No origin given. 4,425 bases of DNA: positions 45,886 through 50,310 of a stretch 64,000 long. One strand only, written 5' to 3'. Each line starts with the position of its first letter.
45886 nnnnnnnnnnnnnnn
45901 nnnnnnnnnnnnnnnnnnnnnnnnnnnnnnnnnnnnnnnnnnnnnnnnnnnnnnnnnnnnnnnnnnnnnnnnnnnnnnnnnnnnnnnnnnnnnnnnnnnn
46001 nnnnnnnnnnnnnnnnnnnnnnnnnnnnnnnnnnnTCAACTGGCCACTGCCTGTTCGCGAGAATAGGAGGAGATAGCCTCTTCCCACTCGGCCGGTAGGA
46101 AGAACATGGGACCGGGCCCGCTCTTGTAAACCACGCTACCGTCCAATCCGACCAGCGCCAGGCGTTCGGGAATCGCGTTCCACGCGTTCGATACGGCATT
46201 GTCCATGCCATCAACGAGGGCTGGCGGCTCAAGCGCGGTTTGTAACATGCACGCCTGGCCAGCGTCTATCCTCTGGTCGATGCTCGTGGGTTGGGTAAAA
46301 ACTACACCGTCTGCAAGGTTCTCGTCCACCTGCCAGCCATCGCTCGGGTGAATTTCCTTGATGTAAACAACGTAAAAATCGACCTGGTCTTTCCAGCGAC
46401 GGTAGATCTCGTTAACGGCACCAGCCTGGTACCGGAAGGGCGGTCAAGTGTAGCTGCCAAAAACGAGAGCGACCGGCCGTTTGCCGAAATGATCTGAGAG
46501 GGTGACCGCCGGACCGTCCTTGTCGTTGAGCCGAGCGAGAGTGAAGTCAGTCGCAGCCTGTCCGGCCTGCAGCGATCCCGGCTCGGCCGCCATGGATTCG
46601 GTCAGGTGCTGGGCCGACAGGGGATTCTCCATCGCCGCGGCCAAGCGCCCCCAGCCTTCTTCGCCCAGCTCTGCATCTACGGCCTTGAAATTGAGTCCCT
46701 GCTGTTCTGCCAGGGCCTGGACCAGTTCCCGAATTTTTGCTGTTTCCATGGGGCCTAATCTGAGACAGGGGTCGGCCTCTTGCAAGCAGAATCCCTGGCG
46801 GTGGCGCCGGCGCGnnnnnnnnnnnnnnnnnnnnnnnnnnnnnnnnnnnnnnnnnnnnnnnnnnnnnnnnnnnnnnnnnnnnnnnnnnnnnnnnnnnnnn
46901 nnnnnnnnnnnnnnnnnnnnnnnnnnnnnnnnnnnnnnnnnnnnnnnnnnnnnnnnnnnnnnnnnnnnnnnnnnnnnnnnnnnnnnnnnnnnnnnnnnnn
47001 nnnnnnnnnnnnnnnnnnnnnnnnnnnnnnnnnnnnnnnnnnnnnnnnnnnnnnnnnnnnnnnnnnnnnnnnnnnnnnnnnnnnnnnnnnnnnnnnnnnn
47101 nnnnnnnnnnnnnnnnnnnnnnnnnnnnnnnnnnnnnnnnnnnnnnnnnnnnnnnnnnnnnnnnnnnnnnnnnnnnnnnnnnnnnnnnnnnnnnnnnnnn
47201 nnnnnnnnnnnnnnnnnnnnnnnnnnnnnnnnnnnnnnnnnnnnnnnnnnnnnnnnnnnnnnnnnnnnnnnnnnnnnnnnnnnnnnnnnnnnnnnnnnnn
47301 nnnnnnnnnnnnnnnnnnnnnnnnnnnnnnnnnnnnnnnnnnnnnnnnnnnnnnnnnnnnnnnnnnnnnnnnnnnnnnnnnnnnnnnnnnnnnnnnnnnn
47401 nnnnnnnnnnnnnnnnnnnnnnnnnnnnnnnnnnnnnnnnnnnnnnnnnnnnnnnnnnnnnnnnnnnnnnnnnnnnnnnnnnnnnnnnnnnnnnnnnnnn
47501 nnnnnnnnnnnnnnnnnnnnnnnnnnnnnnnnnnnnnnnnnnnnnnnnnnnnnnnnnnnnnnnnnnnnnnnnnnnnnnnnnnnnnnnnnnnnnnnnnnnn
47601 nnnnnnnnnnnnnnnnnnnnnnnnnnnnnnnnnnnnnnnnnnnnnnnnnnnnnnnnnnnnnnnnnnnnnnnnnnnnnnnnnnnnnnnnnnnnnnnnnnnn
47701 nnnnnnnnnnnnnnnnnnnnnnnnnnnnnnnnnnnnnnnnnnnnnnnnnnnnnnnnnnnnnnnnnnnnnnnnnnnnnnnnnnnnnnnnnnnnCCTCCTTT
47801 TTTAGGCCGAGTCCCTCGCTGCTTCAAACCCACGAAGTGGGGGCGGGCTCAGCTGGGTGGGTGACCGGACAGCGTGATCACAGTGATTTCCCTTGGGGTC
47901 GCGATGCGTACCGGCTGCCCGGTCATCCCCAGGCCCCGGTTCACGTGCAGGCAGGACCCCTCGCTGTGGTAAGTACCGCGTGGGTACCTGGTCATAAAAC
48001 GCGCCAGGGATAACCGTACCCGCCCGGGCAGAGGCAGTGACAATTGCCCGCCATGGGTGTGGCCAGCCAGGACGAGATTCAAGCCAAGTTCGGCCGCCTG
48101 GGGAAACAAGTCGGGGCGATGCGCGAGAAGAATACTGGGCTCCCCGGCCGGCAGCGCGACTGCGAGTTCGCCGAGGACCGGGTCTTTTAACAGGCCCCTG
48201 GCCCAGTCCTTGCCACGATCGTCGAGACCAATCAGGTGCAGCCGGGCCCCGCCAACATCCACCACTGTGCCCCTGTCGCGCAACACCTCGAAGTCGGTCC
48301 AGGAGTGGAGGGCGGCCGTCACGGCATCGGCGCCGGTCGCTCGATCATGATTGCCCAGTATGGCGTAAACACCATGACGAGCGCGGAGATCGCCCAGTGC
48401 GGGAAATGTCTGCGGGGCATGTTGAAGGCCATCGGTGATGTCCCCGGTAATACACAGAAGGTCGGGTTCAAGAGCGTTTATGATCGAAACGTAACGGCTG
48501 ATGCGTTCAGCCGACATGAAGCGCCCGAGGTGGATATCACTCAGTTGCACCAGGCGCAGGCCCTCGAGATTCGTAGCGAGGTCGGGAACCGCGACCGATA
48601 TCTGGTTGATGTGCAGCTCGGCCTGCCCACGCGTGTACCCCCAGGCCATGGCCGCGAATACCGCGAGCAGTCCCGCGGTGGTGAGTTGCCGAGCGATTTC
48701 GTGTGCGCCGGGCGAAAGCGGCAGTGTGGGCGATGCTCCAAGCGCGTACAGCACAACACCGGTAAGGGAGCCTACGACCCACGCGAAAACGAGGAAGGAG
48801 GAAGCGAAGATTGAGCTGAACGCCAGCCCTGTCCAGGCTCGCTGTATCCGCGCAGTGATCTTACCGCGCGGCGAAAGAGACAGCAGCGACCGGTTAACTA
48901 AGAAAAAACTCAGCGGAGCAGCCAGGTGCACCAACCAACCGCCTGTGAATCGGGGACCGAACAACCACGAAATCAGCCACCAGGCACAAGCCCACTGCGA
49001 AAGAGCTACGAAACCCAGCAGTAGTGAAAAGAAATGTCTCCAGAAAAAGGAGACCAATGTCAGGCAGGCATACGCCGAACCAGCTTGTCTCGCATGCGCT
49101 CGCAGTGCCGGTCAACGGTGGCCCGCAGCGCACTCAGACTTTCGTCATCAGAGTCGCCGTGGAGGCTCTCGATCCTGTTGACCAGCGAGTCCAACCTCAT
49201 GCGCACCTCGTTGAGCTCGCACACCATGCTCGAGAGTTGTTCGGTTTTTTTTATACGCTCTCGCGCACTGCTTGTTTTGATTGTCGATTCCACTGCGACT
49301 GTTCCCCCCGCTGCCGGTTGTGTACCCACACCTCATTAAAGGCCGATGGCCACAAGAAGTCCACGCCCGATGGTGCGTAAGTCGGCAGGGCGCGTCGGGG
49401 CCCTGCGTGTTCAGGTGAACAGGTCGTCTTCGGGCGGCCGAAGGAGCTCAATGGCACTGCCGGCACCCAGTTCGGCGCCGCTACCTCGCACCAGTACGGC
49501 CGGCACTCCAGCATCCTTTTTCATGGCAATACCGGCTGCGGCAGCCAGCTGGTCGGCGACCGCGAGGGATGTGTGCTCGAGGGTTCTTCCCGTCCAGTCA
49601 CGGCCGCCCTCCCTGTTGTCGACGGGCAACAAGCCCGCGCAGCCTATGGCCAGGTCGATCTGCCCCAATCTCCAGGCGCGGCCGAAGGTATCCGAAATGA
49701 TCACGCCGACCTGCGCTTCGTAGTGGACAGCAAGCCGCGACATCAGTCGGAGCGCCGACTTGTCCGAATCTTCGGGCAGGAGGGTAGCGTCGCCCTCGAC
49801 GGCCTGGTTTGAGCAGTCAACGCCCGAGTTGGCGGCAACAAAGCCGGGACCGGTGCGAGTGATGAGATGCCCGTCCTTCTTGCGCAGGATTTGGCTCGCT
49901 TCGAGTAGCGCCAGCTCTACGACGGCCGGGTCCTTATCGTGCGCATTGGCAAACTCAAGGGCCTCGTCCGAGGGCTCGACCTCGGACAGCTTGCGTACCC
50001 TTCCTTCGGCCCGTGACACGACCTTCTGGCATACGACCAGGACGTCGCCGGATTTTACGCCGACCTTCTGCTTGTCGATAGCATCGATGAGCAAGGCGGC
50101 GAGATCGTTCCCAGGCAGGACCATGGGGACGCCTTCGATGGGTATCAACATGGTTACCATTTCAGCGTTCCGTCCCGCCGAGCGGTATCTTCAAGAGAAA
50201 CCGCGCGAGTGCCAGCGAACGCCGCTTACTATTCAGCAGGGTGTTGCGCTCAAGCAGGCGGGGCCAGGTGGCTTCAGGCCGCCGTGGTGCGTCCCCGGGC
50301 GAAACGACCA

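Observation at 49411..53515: Coenzyme F420 biosynthesis cluster with split cofG/cofH and no cofC, plus a Ddn-like F420H2-dependent reductase elsewhere in the window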

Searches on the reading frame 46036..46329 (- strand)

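Call 11: search_protein_families(library=pfam, proteins=[window:46036-46329:-])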
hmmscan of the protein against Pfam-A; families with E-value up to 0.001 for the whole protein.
window:46036-46329:- (97 aa): 1 family
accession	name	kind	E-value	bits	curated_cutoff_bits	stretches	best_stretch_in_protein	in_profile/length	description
PF00837.23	T4_deiodinase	-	5.3e-07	29.6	27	1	12-81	161-228/237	Iodothyronine deiodinase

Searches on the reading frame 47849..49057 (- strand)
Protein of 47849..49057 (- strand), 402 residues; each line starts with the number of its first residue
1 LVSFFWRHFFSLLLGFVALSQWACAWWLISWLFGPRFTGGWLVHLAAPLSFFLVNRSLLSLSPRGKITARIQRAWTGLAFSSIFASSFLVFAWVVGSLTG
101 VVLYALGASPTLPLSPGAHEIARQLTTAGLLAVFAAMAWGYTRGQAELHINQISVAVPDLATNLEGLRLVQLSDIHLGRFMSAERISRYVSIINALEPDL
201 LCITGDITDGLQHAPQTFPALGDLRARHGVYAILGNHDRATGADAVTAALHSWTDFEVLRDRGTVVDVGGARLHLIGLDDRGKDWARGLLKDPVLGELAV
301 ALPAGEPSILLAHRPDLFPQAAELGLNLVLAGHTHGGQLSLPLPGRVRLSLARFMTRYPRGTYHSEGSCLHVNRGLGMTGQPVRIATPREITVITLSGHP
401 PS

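Call 11: search_protein_families(library=pfam, proteins=[window:47849-49057:-])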
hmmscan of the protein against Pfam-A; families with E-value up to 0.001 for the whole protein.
window:47849-49057:- (402 aa): 2 families
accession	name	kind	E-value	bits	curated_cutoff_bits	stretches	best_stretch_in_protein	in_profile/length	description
PF00149.33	Metallophos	-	8.4e-13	49.6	21.5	1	167-336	1-190/191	Calcineurin-like phosphoesterase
PF12850.12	Metallophos_2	-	6.5e-06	26.7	27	1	168-335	2-117/154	Calcineurin-like phosphoesterase superfamily domain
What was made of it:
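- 47849..49057 (-): Predicted membrane (hydrophobic N-terminal region) calcineurin-like metallophosphoesterase directly downstream; a conserved neighbour in the closer Binatia only, not shown to be part of the pathway. PF00149 (call 11).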

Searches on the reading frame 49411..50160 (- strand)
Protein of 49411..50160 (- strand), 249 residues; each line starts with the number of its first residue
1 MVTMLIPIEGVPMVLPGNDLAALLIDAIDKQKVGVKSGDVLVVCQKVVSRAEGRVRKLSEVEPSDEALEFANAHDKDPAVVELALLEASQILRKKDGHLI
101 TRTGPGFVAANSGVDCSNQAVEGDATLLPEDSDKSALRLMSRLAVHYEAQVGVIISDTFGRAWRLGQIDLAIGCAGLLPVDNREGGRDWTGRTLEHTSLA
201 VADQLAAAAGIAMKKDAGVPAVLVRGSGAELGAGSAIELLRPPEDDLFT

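Call 5: search_protein_families(library=ncbifam, proteins=[window:49411-50160:-])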
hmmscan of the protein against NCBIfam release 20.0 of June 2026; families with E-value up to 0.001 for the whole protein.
window:49411-50160:- (249 aa): 4 families
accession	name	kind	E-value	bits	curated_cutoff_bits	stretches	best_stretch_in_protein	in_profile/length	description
TIGR01916.1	F420_cofE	equivalog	1.8e-68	230.6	180.65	1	5-248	3-243/244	coenzyme F420-0:L-glutamate ligase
NF009809.0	PRK13293.1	equivalog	4.6e-62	209.7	274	1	5-248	5-243/253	coenzyme F420-0:L-glutamate ligase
NF009810.0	PRK13294.1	equivalog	5.3e-55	187.1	304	1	5-248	15-242/449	coenzyme F420-0:L-glutamate ligase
TIGR04132.1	intra_fol_E_lig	hypoth_equivalog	5.5e-12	45.6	350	1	29-215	22-190/241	putative folate metabolism gamma-glutamate ligase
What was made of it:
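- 49411..50160 (-): cofE, F420-0:gamma-glutamyl ligase, 249 aa, single domain with no FbiB-type nitroreductase domain. The FbiB-type model NF009810 scores 187 against a cut-off of 304, and only its N-terminal half is matched (call 5).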

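Call 6: search_protein_families(library=pfam, proteins=[window:49411-50160:-])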
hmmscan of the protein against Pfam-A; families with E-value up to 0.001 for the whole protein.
window:49411-50160:- (249 aa): 1 family
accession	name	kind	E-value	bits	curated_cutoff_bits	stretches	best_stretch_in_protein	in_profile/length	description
PF01996.21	F420_ligase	-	2.7e-62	210.5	25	1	11-226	4-218/218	F420-0:Gamma-glutamyl ligase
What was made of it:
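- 49411..50160 (-): Pfam gives F420_ligase only (call 6).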

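Call 62: search_solved_structures(query=window:49411-50160:-, max_evalue=0.001, show_alignments=0)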
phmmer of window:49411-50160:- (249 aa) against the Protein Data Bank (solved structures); distinct sequences matched with E-value up to 0.001: 3.
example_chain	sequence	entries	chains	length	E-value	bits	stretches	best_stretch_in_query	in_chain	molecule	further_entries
2g9i_A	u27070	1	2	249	1.8e-41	145.5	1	5-247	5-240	F420-0:gamma-glutamyl ligase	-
7uld_A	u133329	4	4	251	1.9e-41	145.5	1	5-247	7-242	Coenzyme F420:L-glutamate ligase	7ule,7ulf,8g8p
2phn_A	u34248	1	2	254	2e-41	145.4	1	5-247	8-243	F420-0:gamma-glutamyl ligase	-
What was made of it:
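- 49411..50160 (-): PDB matches 2G9I/2PHN CofE at E 2e-41 (call 62).
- On CofE (TIGR01916): CofE structures 2G9I, 2PHN and 7ULD match at E 2e-41 (call 62).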
